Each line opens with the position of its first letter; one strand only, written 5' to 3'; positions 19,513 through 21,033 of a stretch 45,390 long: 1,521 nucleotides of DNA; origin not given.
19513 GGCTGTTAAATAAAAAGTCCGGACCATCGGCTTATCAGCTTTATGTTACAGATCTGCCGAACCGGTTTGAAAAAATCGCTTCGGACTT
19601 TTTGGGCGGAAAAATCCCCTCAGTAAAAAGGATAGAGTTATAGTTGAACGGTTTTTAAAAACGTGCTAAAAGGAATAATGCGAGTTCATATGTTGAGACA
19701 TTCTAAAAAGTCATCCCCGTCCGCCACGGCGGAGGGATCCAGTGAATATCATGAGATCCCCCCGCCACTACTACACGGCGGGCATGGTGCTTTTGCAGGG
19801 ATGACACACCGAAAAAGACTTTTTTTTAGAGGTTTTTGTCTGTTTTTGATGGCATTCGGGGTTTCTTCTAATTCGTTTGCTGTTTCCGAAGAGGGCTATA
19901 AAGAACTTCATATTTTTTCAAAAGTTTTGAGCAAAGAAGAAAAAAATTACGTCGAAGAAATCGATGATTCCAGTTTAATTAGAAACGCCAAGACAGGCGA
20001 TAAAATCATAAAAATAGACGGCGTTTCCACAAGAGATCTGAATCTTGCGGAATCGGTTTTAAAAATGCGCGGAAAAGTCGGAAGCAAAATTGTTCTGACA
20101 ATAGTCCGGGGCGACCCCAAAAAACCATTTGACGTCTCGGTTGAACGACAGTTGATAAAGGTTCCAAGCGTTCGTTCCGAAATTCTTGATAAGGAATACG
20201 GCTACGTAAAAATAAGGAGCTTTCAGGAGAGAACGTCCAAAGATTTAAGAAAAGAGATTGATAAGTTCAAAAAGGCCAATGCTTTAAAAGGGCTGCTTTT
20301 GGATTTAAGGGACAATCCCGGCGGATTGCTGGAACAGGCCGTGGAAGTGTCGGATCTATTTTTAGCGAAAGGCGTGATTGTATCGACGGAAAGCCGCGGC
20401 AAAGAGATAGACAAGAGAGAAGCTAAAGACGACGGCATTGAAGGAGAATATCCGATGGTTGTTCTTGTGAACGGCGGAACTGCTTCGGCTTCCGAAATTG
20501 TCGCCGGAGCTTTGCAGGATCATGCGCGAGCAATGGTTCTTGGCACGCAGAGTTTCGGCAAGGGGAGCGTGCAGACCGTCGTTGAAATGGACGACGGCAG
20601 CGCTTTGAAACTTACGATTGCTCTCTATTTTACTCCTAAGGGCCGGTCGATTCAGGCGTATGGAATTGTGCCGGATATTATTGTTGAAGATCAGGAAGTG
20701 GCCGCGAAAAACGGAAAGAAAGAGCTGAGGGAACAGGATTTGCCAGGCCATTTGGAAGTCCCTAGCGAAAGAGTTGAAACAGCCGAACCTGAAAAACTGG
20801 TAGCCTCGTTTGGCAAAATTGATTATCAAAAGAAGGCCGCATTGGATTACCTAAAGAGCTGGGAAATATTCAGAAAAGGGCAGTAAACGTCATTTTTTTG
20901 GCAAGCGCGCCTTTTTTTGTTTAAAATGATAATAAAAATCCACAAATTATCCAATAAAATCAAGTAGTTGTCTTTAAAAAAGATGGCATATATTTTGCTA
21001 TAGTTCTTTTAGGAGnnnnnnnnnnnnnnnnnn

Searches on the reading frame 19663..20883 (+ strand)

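Call 16: search_protein_families(library=pfam, proteins=[window:19663-20883:+], max_evalue=0.001)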
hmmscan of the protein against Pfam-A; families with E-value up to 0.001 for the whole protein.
window:19663-20883:+ (407 aa): 3 families
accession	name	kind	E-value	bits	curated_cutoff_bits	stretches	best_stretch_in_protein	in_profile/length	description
PF03572.23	Peptidase_S41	-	3.7e-57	192.9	24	1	179-341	2-165/165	Peptidase family S41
PF13180.12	PDZ_2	-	7.3e-06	26.6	27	1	96-160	15-80/80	PDZ domain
PF00595.29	PDZ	-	5.1e-05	24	23.2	1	96-147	28-80/81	PDZ domain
